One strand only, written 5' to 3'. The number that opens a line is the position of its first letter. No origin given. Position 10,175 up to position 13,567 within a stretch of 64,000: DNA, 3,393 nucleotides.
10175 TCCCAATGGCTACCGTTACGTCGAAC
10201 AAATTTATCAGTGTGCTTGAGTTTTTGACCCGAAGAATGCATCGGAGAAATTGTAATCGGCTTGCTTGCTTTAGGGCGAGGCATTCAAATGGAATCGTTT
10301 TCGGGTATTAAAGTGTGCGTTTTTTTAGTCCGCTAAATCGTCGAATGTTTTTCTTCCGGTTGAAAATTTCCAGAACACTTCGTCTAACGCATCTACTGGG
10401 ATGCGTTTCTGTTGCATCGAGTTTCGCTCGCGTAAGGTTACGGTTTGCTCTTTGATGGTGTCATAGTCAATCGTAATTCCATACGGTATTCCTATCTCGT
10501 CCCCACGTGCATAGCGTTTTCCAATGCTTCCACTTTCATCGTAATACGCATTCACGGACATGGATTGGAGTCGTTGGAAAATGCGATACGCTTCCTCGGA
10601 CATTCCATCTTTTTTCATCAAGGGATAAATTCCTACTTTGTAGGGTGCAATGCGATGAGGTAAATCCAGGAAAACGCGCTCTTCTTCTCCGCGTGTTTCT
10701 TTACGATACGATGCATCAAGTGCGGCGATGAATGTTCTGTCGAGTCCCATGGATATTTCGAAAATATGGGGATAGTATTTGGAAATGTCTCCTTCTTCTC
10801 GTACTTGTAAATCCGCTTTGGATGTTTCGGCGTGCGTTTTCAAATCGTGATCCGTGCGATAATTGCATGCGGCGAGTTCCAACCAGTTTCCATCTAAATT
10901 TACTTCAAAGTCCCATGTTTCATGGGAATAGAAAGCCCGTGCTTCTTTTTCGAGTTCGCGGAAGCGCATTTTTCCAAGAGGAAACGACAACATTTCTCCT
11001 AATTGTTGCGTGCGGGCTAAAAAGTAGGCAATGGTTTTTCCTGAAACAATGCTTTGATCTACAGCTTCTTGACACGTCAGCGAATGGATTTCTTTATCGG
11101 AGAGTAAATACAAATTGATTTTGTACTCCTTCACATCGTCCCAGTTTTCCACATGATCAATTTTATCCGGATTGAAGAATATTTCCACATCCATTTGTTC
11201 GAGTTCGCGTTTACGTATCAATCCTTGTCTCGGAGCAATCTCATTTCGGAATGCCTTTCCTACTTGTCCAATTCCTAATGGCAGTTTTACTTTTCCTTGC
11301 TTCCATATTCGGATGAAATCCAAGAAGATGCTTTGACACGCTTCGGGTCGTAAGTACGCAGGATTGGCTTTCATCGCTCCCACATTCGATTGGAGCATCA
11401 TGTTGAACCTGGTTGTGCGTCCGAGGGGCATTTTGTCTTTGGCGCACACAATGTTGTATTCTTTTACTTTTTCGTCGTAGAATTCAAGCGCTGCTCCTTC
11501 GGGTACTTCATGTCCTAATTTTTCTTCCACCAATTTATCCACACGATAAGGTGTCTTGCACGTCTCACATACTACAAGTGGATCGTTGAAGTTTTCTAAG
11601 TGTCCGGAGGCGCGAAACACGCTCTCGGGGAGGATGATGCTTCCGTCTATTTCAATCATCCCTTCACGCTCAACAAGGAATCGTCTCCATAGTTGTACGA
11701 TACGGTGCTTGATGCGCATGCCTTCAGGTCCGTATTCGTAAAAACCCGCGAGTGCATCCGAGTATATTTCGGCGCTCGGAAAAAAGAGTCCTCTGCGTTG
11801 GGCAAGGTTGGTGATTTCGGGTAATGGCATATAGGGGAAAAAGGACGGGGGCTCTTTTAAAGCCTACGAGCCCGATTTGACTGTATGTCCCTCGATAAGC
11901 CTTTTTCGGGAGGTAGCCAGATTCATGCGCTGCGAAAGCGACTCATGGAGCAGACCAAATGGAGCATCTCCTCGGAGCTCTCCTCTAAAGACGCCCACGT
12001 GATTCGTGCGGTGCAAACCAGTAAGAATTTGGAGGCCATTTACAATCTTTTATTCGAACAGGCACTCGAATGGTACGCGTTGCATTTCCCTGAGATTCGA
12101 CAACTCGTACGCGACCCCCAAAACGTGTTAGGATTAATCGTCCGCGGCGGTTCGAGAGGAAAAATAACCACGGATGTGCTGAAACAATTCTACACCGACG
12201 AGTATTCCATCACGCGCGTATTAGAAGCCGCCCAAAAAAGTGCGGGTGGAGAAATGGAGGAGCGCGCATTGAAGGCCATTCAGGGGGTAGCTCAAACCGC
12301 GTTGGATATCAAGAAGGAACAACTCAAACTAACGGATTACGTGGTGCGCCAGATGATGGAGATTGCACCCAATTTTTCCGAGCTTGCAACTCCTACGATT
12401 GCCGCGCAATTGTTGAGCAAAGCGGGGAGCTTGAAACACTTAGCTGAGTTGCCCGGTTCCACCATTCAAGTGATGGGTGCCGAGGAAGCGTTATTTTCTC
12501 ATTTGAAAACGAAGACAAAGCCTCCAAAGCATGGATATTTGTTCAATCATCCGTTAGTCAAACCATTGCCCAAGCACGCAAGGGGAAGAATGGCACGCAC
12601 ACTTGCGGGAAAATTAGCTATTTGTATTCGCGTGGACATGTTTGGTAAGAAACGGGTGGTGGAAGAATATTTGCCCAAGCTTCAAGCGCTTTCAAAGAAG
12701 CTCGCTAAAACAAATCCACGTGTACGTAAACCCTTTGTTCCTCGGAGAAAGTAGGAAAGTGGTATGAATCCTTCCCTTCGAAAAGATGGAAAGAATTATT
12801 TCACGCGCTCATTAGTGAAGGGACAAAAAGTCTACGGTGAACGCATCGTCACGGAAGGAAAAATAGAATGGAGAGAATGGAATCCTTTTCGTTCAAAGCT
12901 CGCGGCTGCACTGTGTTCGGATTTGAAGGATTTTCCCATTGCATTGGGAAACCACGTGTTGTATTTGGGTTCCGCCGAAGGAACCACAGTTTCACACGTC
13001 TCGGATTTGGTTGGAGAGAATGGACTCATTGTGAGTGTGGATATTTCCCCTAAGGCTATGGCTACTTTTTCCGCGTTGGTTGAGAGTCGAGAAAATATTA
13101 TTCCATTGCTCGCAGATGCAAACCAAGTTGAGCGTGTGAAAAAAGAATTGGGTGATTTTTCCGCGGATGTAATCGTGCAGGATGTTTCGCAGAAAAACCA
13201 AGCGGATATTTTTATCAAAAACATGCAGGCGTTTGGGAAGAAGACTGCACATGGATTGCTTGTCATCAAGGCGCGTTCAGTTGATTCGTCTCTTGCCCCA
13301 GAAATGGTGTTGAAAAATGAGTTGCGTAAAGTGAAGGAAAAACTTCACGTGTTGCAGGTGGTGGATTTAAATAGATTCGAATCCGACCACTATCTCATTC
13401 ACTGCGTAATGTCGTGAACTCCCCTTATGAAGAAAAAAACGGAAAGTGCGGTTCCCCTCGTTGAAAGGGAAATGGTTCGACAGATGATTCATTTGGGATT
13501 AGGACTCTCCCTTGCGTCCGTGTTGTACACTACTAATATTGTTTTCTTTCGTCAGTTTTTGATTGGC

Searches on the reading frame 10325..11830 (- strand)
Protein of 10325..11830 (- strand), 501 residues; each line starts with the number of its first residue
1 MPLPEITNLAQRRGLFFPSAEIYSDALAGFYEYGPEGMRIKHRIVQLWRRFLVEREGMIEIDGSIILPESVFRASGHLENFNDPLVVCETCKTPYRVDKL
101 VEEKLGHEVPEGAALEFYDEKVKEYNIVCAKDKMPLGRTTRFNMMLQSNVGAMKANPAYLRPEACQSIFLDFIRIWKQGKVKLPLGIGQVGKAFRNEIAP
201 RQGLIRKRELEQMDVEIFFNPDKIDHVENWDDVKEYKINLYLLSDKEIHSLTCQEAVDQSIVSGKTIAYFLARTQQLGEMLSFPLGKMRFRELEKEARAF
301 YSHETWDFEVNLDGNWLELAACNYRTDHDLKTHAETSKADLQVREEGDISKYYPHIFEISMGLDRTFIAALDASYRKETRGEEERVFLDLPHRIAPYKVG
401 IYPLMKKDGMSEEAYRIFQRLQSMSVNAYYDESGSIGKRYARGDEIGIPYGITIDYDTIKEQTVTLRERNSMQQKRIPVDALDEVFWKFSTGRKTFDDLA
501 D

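Call 13: search_protein_families(library=pfam, proteins=[window:10325-11830:-], max_evalue=0.00001)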
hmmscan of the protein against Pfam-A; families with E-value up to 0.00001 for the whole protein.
window:10325-11830:- (501 aa): 2 families
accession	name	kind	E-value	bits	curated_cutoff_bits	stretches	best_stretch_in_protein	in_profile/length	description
PF03129.25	HGTP_anticodon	-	2.3e-18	66.6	21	1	398-485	1-90/94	Anticodon binding domain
PF00587.30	tRNA-synt_2b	-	4.6e-11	43.5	29.3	1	158-372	11-177/179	tRNA synthetase class II core domain (G, H, P, S and T)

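Call 15: search_protein_families(library=ncbifam, proteins=[window:10325-11830:-], max_evalue=0.00001)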
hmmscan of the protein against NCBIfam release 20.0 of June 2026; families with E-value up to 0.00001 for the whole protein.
window:10325-11830:- (501 aa): 10 families
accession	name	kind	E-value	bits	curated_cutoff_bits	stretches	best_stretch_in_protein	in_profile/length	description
NF003211.1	PRK04173.1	equivalog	1.5e-148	495.4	312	1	5-485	3-453/454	glycine--tRNA ligase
TIGR00389.1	glyS_dimeric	equivalog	2.9e-142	475.1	243.3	2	5-348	5-348/565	glycine--tRNA ligase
NF011484.0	PRK14894.1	equivalog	7.9e-69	232.2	1050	3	4-100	7-103/539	glycine--tRNA ligase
NF008979.1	PRK12325.1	exception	2.9e-20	72.5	550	1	390-482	338-432/437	proline--tRNA ligase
NF006625.0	PRK09194.1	equivalog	4.8e-19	68.7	558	1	388-482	459-554/559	proline--tRNA ligase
TIGR00409.1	proS_fam_II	equivalog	1.1e-14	54.3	306.7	1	391-485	468-564/568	proline--tRNA ligase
TIGR00408.1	proS_fam_I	equivalog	2.9e-13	49.6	437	1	326-487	223-378/475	proline--tRNA ligase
TIGR00418.1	thrS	equivalog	9.2e-11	41.3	383.65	0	384-482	460-557/565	threonine--tRNA ligase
NF003068.0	PRK03991.1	equivalog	3.9e-07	28.8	484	1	351-484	456-586/613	threonine--tRNA ligase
TIGR00442.1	hisS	equivalog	1.3e-06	27.7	286.75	0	401-478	327-405/406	histidine--tRNA ligase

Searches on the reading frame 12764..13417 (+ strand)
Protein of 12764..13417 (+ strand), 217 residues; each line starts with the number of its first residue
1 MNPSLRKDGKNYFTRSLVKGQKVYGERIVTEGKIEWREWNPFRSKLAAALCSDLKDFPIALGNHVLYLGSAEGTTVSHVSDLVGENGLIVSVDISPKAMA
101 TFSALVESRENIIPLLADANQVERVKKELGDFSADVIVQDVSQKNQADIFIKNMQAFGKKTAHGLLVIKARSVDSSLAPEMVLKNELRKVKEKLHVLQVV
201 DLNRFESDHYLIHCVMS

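Call 15: search_protein_families(library=ncbifam, proteins=[window:12764-13417:+], max_evalue=0.00001)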
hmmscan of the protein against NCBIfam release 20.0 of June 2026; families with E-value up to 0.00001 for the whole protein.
window:12764-13417:+ (217 aa): 6 families
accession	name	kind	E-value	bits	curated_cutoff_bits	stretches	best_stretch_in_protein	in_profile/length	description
NF003276.0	PRK04266.1-2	equivalog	4.3e-67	225.8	113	1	9-215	15-219/222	fibrillarin-like rRNA/tRNA 2'-O-methyltransferase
NF003275.0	PRK04266.1-1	equivalog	7.4e-61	205.3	339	1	11-214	27-229/233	fibrillarin-like rRNA/tRNA 2'-O-methyltransferase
NF003277.0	PRK04266.1-3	equivalog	5.5e-54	183.2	254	1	12-212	23-221/226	fibrillarin-like rRNA/tRNA 2'-O-methyltransferase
NF003279.0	PRK04266.1-5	equivalog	1.6e-51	175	377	1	10-215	23-226/230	fibrillarin-like rRNA/tRNA 2'-O-methyltransferase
NF003278.0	PRK04266.1-4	equivalog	6.6e-37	127.1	195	1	18-211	20-203/209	fibrillarin-like rRNA/tRNA 2'-O-methyltransferase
TIGR00438.1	rrmJ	equivalog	4.1e-06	26.4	300.15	1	59-144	30-109/188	23S rRNA (uridine(2552)-2'-O)-methyltransferase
